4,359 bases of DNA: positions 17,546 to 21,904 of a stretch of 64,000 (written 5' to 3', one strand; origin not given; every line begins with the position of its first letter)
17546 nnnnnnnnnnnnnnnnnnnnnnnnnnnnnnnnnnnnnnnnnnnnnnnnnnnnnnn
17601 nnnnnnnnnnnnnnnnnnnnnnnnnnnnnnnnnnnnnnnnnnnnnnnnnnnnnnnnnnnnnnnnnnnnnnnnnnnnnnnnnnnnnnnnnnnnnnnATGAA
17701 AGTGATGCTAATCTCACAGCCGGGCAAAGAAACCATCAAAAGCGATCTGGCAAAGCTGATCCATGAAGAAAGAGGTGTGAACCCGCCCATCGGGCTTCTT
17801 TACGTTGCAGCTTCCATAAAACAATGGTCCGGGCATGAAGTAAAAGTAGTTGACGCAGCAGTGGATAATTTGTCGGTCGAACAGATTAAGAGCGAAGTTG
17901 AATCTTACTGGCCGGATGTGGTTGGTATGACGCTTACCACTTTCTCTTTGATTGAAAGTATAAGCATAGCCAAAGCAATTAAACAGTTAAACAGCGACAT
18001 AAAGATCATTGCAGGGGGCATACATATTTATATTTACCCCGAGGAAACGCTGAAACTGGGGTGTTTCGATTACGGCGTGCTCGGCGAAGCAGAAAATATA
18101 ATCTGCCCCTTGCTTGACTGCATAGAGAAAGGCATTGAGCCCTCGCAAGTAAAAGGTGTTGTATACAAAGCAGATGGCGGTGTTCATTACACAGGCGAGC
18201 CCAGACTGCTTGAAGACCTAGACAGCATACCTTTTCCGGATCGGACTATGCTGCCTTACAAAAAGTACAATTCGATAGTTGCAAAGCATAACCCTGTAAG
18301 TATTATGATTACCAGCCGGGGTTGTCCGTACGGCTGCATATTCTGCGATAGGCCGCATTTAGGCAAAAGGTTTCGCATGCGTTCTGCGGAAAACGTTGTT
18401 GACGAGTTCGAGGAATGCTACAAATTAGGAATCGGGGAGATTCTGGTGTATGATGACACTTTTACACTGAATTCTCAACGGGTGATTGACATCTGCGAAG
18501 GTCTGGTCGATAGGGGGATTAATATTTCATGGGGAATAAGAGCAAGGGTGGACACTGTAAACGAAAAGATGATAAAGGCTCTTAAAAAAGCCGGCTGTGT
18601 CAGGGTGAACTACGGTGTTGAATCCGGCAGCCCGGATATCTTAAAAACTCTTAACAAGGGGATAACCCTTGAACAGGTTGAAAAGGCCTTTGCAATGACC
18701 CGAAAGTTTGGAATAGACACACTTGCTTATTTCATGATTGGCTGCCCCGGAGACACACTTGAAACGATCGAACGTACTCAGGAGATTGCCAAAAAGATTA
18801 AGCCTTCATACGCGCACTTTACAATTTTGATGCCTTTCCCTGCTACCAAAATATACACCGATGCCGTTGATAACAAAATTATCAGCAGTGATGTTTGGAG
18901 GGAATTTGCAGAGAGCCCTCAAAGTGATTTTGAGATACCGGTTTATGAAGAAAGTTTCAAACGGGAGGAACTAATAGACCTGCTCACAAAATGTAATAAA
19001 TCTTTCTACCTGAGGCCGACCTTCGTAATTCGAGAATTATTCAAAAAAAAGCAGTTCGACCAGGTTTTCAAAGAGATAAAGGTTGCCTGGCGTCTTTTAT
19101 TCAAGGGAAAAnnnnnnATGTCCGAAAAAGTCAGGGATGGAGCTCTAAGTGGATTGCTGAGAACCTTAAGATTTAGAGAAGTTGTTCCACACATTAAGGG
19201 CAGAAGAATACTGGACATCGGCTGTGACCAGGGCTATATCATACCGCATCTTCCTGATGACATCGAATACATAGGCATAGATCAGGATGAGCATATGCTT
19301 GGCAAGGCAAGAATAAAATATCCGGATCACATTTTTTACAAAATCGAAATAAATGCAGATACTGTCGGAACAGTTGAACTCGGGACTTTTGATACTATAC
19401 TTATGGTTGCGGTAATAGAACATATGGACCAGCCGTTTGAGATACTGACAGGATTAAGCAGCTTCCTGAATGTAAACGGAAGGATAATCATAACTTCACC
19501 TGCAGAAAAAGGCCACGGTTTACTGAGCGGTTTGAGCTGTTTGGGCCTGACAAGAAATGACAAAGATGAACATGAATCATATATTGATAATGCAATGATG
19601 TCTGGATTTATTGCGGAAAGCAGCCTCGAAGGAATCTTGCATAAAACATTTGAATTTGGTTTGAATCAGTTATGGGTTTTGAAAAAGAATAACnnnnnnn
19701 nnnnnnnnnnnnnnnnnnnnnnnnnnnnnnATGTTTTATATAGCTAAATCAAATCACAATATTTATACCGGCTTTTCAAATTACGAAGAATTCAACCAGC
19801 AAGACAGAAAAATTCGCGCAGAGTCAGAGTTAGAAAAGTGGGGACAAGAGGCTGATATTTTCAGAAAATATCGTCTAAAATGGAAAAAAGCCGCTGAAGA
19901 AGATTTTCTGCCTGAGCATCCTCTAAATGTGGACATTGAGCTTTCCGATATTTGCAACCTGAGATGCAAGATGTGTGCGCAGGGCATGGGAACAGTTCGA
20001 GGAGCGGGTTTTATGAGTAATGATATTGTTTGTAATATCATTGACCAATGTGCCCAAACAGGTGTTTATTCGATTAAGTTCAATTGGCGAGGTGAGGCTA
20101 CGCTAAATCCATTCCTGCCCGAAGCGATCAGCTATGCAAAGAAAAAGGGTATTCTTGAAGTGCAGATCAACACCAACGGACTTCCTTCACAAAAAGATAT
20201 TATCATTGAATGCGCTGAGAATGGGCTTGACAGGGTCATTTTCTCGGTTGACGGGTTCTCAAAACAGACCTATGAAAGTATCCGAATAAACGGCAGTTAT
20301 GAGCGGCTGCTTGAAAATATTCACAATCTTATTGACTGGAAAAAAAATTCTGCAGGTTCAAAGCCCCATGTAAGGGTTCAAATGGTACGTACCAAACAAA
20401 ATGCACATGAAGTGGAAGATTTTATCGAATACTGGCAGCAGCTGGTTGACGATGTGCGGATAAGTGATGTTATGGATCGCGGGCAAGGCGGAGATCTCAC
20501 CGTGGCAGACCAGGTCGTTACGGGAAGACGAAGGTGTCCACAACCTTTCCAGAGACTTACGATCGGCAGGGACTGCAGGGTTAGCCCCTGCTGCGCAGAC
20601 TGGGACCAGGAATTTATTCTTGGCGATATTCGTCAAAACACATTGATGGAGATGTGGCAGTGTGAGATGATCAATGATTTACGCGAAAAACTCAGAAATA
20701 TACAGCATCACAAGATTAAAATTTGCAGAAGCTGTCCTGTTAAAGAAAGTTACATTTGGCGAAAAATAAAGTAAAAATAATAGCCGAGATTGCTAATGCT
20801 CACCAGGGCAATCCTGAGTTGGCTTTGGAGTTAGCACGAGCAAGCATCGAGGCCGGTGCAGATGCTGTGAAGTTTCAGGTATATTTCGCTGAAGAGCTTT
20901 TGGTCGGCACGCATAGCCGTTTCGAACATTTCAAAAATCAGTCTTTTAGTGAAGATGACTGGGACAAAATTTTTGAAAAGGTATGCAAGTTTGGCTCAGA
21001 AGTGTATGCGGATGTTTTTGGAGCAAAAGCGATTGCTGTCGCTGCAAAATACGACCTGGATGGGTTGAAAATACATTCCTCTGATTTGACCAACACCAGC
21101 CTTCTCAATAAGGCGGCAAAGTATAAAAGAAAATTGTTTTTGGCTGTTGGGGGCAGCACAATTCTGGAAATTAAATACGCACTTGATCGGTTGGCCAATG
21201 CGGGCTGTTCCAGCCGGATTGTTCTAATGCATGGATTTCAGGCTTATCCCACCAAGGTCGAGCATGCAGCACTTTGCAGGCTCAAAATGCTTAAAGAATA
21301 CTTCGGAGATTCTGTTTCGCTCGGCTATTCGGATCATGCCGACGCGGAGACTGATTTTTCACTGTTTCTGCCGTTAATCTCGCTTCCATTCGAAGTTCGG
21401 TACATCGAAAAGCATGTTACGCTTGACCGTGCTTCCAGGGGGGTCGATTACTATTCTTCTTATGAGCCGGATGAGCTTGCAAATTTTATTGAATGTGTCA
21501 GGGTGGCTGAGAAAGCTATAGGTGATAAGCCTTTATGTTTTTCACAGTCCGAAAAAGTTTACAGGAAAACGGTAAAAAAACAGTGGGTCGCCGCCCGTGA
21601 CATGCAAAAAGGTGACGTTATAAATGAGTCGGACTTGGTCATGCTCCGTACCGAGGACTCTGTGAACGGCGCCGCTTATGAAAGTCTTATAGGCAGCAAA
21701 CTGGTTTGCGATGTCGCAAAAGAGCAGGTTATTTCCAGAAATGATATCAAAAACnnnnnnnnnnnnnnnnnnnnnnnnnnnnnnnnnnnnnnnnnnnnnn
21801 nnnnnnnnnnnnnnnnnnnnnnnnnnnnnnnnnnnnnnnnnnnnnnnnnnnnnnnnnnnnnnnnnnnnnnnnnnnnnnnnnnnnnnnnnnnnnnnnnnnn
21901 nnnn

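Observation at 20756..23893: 1045-aa single-chain fusion of sugar-acid synthase, cytidylyltransferase, GT2 and a degenerate NeuA-like domain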

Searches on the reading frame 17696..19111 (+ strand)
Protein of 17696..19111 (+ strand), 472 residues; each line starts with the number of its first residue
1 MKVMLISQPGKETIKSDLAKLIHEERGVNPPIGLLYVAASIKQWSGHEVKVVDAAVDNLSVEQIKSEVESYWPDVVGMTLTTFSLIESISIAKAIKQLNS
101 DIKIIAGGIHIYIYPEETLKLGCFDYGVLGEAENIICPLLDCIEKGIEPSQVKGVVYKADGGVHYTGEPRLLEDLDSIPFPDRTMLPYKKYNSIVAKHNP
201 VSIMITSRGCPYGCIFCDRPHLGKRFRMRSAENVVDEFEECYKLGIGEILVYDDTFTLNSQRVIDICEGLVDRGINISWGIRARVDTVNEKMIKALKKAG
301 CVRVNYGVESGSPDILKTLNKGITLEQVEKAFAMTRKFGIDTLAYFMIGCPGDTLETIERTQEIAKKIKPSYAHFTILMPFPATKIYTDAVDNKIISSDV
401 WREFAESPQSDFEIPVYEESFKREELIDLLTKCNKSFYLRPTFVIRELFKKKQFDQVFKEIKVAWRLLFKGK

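Call 8: search_protein_families(library=pfam, proteins=[window:17696-19111:+], max_evalue=0.001)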
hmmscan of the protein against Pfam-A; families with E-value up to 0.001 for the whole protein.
window:17696-19111:+ (472 aa): 2 families
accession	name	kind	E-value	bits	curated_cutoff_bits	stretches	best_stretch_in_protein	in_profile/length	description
PF04055.27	Radical_SAM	-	3.5e-29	102.6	29.5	1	204-362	1-163/166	Radical SAM superfamily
PF02310.24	B12-binding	-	2.5e-23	82.6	32.1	1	27-136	10-117/121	B12 binding domain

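Call 43: search_protein_families(library=ncbifam, proteins=[window:17696-19111:+], max_evalue=0.000001)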
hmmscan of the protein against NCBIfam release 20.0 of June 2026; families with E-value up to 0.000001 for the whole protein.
window:17696-19111:+ (472 aa): 26 families (the best 25 are shown)
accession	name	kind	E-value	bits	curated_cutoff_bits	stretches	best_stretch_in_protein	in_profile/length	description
TIGR03471.1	HpnJ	equivalog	1e-58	199.4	577.6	1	48-450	46-445/472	hopanoid biosynthesis associated radical SAM protein HpnJ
TIGR02026.1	BchE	equivalog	3.7e-57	194.3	481.35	1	28-455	19-444/497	magnesium-protoporphyrin IX monomethyl ester anaerobic oxidative cyclase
NF050148.1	rSAM_ApyD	equivalog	9.3e-52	176.3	750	1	28-393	22-396/645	RiPP biosynthesis radical SAM protein ApyD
TIGR04385.1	B12_rSAM_cofa1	equivalog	5.7e-46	157.6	450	1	30-369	19-365/438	B12 lower ligand biosynthesis radical SAM protein BzaD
TIGR04072.2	rSAM_ladder_B12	equivalog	1e-44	153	360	1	31-399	18-381/443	lipid biosynthesis B12-binding/radical SAM protein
TIGR04479.1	bcpD_PhpK_rSAM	subfamily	1.4e-41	142.4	600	1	60-375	98-416/504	PhpK family radical SAM P-methyltransferase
NF038361.1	rSAM_Sden_1168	equivalog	1.5e-41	142.6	575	1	28-445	82-527/560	Sden_1168 family B12-binding radical SAM P-methyltransferase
NF033070.1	rSAM_AprD4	equivalog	1.6e-39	136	500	1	16-399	27-399/456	AprD4 family radical SAM diol-dehydratase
TIGR04013.1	B12_SAM_MJ_1487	hypoth_equivalog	5e-37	127.6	251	1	56-387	30-354/382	TIGR04013 family B12-binding domain/radical SAM domain-containing protein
TIGR04367.1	HpnR_B12_rSAM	equivalog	2.3e-35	122.1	650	1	31-389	22-372/490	hopanoid C-3 methylase HpnR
TIGR04295.1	B12_rSAM_oligo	hypoth_equivalog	2.4e-33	115.4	400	1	31-387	25-381/422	TIGR04295 family B12-binding domain-containing radical SAM protein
TIGR03975.1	rSAM_ocin_1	subfamily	6.9e-33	114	281.85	1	60-363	116-425/606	RiPP maturation radical SAM C-methyltransferase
TIGR04014.1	B12_SAM_MJ_0865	equivalog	1.5e-32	113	360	1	64-392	30-360/434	methyl-coenzyme M reductase glutamine C-methyltransferase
NF040542.1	rSAM_RCCLKC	equivalog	8.8e-23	81.1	450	1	31-363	13-345/423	arsinothricin biosynthesis radical SAM protein ArsL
NF040546.1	rSAM_CUAEP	equivalog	1.1e-20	73.8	500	1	30-358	12-331/468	CUAEP/CCAEP-tail radical SAM (seleno)protein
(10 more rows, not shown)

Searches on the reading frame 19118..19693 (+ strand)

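Call 8: search_protein_families(library=pfam, proteins=[window:19118-19693:+], max_evalue=0.001)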
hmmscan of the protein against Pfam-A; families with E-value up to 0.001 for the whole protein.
window:19118-19693:+ (192 aa): 7 families
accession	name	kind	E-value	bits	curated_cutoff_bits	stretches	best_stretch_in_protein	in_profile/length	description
PF08242.18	Methyltransf_12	-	4.2e-12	47.1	30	1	32-123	1-98/98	Methyltransferase domain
PF13489.12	Methyltransf_23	-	3.7e-11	43.5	27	1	25-132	20-123/164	Methyltransferase domain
PF13847.12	Methyltransf_31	-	5.6e-11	42.8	27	1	27-129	3-113/145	Methyltransferase domain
PF08241.18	Methyltransf_11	-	4.9e-09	37.1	21.2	1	32-125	1-95/95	Methyltransferase domain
PF08003.17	Methyltransf_9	-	9.8e-08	31.7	23.8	1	20-127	105-219/315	Protein of unknown function (DUF1698)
PF13649.12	Methyltransf_25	-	1.8e-07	32.2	27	1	31-120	1-96/97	Methyltransferase domain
PF07021.18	MetW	-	0.00014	22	21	1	27-128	13-110/193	Methionine biosynthesis protein MetW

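Call 43: search_protein_families(library=ncbifam, proteins=[window:19118-19693:+], max_evalue=0.000001)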
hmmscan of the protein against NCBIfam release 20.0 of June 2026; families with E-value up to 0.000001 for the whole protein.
window:19118-19693:+ (192 aa): 5 families
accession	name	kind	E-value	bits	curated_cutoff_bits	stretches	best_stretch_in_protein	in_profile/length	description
TIGR01983.1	UbiG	equivalog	6.4e-11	42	102.95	1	24-127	46-153/228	bifunctional 2-polyprenyl-6-hydroxyphenol methylase/3-demethylubiquinol 3-O-methyltransferase UbiG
NF011650.0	PRK15068.1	equivalog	1e-09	37.7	209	1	18-126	110-226/324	tRNA 5-methoxyuridine(34)/uridine 5-oxyacetic acid(34) synthase CmoB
NF045667.1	MTase_DVU1556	equivalog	3.9e-09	36.3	155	1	15-126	10-120/213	DVU_1556 family methyltransferase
TIGR00452.1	TIGR00452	equivalog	1.3e-08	34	275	1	18-126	108-220/316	tRNA 5-methoxyuridine(34)/uridine 5-oxyacetic acid(34) synthase CmoB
NF043040.1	corrin_prot_MT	hypoth_equivalog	5.4e-07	29.3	180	1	22-126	34-148/216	corrinoid protein-associated methyltransferase CpaM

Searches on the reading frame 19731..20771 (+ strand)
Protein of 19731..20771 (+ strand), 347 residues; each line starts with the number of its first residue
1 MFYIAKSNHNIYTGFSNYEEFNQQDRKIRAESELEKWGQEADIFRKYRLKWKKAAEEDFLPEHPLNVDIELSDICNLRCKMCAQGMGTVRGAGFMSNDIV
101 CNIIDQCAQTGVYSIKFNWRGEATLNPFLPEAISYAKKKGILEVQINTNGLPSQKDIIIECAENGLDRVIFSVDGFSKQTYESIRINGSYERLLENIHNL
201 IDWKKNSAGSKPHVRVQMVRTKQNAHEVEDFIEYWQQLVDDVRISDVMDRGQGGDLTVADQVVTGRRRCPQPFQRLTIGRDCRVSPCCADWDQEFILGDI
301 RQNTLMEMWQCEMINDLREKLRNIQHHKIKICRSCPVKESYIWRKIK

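Call 8: search_protein_families(library=pfam, proteins=[window:19731-20771:+], max_evalue=0.001)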
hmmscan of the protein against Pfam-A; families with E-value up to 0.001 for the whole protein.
window:19731-20771:+ (347 aa): 2 families
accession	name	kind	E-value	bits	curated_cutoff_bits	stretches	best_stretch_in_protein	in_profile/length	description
PF04055.27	Radical_SAM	-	2.3e-15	57.6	29.5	1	69-232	1-163/166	Radical SAM superfamily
PF13186.11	SPASM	-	3.6e-12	46.8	21.5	1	269-336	1-67/67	Iron-sulfur cluster-binding domain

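Call 43: search_protein_families(library=ncbifam, proteins=[window:19731-20771:+], max_evalue=0.000001)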
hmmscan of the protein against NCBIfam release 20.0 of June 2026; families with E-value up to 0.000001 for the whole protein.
window:19731-20771:+ (347 aa): 29 families (the best 25 are shown)
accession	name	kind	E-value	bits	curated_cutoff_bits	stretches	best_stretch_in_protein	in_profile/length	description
TIGR04317.1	W_rSAM_matur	equivalog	7.1e-33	114.2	380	1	66-250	5-187/349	tungsten cofactor oxidoreductase radical SAM maturase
TIGR04321.1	spiroSPASM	subfamily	5.5e-22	78.1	250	1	58-335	224-502/510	spiro-SPASM protein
TIGR04311.1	rSAM_Geo_metal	subfamily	3.4e-20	72.5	400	1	64-235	2-174/423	radical SAM/SPASM family putative metalloenzyme maturase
TIGR02668.1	moaA_archaeal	equivalog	2.7e-18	66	325.25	1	66-252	11-191/303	GTP 3',8-cyclase MoaA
NF001199.0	PRK00164.2-1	equivalog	1.5e-17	63.8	231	1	67-237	14-177/308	GTP 3',8-cyclase MoaA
TIGR02666.1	moaA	equivalog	2.4e-17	62.9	284.05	1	69-264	14-208/336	GTP 3',8-cyclase MoaA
NF033640.1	N_Twi_rSAM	subfamily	7e-17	61.6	170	1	28-239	80-299/398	twitch domain-containing radical SAM protein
TIGR04347.1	pseudo_SAM_Halo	equivalog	6.4e-16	58.6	525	1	70-269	43-234/390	TIGR04347 family pseudo-SAM/SPASM protein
NF045574.1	sacti_mat_StsB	exception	7.4e-15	54.7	625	1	68-253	99-275/466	StsB family radical SAM/SPASM domain sactipeptide maturase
TIGR03962.1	mycofact_rSAM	equivalog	1.3e-14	54.1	265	1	63-256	10-194/339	mycofactocin radical SAM maturase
NF045646.2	rSAM_Se_TrsS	equivalog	2.2e-14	52.9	490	1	69-243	90-259/441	radical SAM (seleno)protein TrsS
TIGR04303.1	GeoRSP_rSAM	equivalog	5.6e-13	49.2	400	1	63-237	3-166/325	GeoRSP system radical SAM/SPASM protein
TIGR04251.1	SCM_rSAM_ScmF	equivalog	6.8e-12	45.4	400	1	67-234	6-168/353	SynChlorMet cassette radical SAM/SPASM protein ScmF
NF050035.1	rSAM_WgK_link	exception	8.7e-12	44.7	650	1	62-203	6-146/367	radical SAM/SPASM peptide maturase WgkB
TIGR04546.1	rSAM_ahbC_deAc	equivalog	9.4e-12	44.4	650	1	70-236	44-201/390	12,18-didecarboxysiroheme deacetylase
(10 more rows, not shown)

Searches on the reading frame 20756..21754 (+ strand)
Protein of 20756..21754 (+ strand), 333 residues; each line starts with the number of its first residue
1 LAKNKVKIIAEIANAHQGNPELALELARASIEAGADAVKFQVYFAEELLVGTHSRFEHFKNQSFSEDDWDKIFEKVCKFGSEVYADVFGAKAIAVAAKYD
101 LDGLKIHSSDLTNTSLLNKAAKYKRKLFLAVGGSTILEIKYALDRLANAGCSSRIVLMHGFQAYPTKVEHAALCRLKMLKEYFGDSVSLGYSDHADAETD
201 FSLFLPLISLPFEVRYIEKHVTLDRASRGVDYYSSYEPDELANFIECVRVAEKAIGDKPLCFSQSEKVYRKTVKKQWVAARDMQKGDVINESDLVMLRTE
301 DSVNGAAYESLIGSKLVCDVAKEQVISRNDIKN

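Call 26: search_solved_structures(query=window:20756-21754:+, max_evalue=0.00001, show_alignments=3)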
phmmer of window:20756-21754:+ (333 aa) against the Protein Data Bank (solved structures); distinct sequences matched with E-value up to 0.00001: 8.
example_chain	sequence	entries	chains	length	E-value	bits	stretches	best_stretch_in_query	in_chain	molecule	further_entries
8h2c_A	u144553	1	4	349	7.2e-26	94.7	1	4-330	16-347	Pseudaminic acid synthase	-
6ncs_A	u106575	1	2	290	1.4e-22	83.8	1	3-274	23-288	N-acetylneuraminic acid (Sialic acid) synthetase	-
2wqp_A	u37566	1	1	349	6.7e-21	78.3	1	7-331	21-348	POLYSIALIC ACID CAPSULE BIOSYNTHESIS PROTEIN SIAC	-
1xuu_A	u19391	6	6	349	1.8e-20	77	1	7-331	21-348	polysialic acid capsule biosynthesis protein SiaC | N-acetylneuraminate synthase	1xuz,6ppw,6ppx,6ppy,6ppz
4ipj_A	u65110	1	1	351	3.7e-20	75.9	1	7-331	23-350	Polysialic acid capsule biosynthesis protein SiaC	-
4ipi_A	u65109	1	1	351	5.4e-20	75.4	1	7-331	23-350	Polysialic acid capsule biosynthesis protein SiaC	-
1vli_A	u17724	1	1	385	2.1e-19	73.4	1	6-266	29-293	Spore coat polysaccharide biosynthesis protein spsE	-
3g8r_A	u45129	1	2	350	1.3e-13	54.4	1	4-291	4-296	Probable spore coat polysaccharide biosynthesis protein E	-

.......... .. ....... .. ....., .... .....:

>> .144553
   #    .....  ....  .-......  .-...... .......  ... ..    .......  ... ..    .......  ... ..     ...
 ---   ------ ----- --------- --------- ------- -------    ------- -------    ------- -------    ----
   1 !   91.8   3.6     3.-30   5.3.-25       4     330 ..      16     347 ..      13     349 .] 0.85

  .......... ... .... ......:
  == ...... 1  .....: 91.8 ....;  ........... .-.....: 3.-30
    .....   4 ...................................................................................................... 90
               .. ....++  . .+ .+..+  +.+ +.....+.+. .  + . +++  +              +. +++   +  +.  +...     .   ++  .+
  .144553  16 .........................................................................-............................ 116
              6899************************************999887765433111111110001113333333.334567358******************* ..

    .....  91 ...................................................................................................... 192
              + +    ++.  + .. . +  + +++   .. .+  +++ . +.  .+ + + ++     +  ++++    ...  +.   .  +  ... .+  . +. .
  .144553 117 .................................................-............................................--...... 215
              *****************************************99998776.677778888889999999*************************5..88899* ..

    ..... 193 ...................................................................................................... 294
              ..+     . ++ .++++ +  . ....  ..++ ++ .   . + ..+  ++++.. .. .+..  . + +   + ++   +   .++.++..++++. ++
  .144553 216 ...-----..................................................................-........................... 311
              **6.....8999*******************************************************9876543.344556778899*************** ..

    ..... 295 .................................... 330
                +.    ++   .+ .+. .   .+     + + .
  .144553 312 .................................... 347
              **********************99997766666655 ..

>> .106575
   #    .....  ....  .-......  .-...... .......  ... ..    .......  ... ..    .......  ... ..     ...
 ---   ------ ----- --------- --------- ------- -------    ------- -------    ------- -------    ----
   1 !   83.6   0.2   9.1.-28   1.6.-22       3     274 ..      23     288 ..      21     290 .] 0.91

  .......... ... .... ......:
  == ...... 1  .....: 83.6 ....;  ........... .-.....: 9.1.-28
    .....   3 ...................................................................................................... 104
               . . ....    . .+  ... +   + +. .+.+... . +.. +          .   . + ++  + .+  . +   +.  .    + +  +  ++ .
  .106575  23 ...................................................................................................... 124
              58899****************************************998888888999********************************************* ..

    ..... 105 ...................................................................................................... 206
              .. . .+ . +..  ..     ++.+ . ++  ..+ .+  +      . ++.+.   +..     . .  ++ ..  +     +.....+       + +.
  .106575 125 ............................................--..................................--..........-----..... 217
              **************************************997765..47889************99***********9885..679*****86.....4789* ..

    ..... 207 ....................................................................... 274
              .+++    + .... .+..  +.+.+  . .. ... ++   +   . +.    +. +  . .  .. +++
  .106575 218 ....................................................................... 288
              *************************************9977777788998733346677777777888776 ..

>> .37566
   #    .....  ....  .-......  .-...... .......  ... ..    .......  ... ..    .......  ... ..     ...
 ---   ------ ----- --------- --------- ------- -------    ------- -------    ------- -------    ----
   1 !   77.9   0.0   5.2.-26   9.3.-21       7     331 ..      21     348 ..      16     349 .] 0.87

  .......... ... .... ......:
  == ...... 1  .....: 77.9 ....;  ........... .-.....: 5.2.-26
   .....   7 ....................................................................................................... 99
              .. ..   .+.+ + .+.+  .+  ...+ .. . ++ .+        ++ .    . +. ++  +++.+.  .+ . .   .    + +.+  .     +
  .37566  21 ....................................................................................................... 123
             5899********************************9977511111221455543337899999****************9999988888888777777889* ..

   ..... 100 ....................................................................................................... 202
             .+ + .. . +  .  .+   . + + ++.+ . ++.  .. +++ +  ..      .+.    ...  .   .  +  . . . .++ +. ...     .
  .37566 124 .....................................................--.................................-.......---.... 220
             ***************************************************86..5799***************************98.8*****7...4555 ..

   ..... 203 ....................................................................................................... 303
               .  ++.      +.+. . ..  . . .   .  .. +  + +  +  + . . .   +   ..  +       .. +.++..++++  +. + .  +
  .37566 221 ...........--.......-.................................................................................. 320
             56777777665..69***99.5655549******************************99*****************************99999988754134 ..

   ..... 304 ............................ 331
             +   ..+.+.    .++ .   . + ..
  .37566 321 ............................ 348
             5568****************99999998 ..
